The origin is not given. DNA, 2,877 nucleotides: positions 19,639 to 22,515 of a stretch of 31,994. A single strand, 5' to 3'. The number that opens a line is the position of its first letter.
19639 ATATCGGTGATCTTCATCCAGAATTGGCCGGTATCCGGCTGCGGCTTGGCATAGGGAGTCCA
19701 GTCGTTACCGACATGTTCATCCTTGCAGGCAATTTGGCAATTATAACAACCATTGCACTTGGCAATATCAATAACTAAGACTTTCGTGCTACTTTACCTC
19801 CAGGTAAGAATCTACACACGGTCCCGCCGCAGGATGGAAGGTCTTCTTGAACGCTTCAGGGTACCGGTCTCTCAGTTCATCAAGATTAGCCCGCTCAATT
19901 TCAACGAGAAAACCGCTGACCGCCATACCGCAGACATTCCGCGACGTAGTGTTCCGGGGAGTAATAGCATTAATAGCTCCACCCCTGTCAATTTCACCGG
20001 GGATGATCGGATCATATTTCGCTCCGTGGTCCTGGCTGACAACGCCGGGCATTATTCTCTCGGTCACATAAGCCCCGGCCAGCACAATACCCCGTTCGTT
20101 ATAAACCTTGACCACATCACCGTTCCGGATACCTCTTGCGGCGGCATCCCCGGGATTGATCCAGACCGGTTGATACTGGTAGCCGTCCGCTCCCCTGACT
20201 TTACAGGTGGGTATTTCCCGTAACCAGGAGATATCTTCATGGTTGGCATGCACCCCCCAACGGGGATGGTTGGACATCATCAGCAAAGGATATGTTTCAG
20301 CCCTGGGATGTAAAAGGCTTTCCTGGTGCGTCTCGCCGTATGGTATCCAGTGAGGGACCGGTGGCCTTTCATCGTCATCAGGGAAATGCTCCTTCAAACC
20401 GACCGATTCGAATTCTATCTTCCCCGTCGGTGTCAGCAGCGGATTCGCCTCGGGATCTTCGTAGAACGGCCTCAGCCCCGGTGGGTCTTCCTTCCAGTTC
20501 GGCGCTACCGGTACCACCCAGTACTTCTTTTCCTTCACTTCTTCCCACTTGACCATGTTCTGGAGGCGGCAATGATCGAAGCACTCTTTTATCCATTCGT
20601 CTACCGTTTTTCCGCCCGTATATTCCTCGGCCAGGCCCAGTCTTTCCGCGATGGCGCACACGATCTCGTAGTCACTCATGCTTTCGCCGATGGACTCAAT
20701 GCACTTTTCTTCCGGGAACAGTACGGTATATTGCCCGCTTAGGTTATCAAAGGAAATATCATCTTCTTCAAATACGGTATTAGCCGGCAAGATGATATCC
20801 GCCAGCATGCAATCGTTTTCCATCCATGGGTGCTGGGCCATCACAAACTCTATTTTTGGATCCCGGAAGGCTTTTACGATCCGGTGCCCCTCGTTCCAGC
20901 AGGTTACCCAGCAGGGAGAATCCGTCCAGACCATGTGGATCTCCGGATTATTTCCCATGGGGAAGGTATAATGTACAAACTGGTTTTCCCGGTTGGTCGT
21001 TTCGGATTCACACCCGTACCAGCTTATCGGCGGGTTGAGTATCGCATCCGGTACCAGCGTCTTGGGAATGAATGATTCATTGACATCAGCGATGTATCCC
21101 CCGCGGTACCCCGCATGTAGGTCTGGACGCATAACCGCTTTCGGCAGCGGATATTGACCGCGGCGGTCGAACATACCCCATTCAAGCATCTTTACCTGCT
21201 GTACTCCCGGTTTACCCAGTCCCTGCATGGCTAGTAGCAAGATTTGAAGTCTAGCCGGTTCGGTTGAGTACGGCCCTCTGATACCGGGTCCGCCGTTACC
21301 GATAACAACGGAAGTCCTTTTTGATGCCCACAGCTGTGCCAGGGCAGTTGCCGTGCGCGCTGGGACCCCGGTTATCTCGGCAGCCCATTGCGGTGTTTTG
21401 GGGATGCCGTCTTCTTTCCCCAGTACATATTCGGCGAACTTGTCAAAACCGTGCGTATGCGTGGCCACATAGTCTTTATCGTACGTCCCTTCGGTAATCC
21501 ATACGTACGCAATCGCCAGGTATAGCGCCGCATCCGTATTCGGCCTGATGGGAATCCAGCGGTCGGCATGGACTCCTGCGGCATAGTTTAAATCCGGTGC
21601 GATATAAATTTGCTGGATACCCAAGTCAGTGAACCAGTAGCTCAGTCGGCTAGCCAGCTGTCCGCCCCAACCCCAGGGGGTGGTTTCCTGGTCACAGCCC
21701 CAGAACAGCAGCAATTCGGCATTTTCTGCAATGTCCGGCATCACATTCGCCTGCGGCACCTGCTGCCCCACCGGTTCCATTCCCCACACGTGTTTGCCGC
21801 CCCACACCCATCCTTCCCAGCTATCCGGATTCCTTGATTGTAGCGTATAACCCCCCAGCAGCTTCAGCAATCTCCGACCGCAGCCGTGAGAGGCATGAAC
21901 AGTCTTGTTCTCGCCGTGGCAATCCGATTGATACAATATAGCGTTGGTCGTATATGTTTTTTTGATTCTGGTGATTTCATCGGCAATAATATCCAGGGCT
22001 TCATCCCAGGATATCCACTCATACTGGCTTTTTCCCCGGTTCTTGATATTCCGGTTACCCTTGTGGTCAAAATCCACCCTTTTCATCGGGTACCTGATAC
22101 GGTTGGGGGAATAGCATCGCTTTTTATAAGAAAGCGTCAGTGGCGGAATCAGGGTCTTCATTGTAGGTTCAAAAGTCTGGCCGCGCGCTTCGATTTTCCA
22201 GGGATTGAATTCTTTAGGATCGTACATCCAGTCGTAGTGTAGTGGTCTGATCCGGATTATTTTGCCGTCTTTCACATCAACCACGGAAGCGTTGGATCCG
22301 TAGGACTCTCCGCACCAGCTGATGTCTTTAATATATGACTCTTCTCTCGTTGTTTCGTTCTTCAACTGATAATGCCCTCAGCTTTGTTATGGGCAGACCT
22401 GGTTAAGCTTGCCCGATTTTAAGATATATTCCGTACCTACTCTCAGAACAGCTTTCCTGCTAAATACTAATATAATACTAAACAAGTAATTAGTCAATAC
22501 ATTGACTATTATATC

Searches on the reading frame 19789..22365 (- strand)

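Call 9: search_protein_families(library=pfam, proteins=[window:19789-22365:-], max_evalue=0.01)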
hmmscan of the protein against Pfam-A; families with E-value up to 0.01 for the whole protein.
window:19789-22365:- (858 aa): 3 families
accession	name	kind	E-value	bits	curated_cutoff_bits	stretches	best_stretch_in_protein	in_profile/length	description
PF00384.28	Molybdopterin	-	7.9e-27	94.6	24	1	89-575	1-353/353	Molybdopterin oxidoreductase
PF01568.27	Molydop_binding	-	9.6e-19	67.9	26.8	1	728-807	27-98/110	Molydopterin dinucleotide binding domain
PF21423.2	AhtL-like_1st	-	2.9e-12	46.4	27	1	29-81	5-53/55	Pyrogallol hydroxytransferase large subunit-like, domain 1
